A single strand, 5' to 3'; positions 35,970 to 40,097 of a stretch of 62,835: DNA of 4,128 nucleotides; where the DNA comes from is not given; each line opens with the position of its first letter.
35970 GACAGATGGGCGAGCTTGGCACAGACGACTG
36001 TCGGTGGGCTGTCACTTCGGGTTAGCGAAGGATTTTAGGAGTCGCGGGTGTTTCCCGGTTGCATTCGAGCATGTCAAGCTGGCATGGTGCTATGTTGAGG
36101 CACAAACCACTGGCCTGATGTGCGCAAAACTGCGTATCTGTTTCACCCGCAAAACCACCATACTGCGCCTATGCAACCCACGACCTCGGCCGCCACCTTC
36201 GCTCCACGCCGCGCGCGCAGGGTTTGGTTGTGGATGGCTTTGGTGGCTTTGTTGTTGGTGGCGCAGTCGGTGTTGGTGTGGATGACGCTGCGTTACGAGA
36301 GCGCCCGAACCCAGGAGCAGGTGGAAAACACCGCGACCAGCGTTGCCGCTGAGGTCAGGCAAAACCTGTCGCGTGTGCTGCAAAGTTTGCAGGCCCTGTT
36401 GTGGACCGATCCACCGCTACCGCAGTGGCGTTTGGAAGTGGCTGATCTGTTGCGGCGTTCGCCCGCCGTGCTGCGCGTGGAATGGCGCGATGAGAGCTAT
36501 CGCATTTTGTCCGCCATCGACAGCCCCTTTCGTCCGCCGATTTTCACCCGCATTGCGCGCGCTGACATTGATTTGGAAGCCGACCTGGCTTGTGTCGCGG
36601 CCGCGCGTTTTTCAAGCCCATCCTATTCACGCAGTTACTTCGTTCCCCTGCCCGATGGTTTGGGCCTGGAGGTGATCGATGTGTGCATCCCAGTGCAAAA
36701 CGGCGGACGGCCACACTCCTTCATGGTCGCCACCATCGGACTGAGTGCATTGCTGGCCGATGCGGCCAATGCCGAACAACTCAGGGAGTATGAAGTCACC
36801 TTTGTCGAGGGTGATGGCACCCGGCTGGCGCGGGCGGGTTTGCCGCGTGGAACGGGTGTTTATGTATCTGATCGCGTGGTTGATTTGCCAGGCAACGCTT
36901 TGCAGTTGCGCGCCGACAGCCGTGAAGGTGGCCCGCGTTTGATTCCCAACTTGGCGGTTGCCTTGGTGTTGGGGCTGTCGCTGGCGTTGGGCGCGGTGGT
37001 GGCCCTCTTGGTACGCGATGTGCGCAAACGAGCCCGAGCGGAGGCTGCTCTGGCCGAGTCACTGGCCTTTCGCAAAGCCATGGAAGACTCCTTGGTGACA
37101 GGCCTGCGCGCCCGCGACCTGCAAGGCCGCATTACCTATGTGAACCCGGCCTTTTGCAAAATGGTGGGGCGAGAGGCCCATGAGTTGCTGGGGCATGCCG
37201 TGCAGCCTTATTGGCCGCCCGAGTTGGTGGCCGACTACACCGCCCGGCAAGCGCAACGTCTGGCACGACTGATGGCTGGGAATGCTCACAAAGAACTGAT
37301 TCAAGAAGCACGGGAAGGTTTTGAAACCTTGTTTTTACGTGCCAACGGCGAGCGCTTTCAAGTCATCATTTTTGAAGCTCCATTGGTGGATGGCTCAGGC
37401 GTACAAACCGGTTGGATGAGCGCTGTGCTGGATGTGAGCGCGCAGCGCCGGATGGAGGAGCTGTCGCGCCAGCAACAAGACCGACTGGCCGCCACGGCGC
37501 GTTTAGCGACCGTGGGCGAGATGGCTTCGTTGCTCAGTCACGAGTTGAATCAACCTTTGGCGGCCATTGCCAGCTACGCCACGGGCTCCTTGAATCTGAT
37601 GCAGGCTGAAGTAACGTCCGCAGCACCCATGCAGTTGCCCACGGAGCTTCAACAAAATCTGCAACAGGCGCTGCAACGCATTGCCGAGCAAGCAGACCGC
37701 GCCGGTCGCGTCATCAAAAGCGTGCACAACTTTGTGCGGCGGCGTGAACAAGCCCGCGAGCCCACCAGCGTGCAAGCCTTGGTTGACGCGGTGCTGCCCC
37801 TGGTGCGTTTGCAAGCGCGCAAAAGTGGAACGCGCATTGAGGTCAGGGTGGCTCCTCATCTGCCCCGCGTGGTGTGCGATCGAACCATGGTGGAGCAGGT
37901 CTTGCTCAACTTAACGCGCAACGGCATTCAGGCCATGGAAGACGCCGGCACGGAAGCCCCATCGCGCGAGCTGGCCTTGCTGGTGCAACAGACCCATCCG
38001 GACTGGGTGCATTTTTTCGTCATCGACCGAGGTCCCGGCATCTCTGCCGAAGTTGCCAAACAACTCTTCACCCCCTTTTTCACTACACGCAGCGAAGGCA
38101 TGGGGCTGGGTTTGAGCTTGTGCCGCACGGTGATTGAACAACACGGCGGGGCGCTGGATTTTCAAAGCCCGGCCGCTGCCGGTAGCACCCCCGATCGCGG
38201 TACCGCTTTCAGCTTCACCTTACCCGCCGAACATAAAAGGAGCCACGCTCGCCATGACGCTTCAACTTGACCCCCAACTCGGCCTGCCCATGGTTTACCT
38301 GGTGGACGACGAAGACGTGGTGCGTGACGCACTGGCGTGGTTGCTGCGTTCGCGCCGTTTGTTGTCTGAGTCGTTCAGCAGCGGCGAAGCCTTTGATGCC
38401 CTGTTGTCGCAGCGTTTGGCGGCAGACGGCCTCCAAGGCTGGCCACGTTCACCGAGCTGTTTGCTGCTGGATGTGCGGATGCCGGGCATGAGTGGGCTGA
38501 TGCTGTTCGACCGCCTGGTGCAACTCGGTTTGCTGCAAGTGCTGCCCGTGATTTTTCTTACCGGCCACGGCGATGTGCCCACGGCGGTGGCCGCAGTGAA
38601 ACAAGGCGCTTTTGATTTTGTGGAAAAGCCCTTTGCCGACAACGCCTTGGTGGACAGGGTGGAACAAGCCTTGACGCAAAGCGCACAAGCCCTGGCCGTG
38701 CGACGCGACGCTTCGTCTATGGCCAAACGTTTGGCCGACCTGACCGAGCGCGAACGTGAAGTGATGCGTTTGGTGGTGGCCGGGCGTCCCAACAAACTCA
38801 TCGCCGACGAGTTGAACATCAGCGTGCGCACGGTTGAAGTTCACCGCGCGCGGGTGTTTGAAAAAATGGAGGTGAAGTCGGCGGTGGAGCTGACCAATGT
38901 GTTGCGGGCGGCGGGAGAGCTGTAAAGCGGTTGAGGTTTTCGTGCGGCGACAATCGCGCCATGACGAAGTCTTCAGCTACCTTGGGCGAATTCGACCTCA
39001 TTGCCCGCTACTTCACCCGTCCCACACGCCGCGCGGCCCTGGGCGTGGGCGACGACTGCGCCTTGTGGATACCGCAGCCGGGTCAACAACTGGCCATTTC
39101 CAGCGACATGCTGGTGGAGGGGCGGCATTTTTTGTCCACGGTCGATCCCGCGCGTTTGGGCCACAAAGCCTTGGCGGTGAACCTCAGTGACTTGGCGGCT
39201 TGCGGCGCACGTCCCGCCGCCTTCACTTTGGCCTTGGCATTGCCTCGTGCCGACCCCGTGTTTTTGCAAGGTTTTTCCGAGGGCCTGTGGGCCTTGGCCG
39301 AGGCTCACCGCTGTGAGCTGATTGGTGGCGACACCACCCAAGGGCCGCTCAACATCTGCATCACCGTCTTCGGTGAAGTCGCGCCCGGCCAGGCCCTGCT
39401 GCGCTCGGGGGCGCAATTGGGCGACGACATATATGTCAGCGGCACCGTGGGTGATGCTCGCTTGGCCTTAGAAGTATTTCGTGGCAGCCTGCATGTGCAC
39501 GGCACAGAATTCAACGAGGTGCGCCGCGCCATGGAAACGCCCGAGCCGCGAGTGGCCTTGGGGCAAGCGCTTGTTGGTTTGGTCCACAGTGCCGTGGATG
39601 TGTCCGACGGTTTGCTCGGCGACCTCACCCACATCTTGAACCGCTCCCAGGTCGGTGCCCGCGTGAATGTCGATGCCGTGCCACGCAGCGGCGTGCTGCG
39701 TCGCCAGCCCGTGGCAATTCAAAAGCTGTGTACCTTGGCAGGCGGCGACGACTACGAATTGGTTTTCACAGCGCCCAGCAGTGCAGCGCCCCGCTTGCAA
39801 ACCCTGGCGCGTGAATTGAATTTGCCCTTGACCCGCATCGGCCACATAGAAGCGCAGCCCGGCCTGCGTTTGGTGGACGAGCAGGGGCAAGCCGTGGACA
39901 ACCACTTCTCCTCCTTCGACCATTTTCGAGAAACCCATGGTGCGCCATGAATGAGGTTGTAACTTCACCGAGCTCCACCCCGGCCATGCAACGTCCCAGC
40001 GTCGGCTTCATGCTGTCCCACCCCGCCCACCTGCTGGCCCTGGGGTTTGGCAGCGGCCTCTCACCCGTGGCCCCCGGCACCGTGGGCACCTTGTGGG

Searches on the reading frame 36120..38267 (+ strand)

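Call 23: search_protein_families(library=pfam, proteins=[window:36120-38267:+], max_evalue=0.00001)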
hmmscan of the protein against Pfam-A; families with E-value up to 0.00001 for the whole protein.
window:36120-38267:+ (716 aa): 5 families
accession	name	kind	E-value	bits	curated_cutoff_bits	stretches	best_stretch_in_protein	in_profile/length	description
PF02518.31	HATPase_c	-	2e-21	76.9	26.4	1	587-704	2-110/111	Histidine kinase-, DNA gyrase B-, and HSP90-like ATPase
PF08448.16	PAS_4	-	7.4e-10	39.5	23.1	1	325-444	4-110/110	PAS fold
PF00989.32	PAS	-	1.6e-09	38.2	22.6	1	317-438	2-112/113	PAS fold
PF13426.13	PAS_9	-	3.5e-09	37.3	27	1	333-440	8-102/103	PAS domain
PF00512.31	HisKA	-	2.6e-08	34.3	26.9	1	466-543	3-65/66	His Kinase A (phospho-acceptor) domain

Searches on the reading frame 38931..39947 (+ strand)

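Call 23: search_protein_families(library=pfam, proteins=[window:38931-39947:+], max_evalue=0.00001)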
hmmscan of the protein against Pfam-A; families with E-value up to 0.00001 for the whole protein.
window:38931-39947:+ (339 aa): 2 families
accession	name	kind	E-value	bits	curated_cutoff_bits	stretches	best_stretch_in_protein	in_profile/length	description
PF00586.29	AIRS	-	3.5e-27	95.5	24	1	40-150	1-112/112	AIR synthase related protein, N-terminal domain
PF02769.27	AIRS_C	-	1.7e-10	41.7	23.1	1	164-315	3-154/156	AIR synthase related protein, C-terminal domain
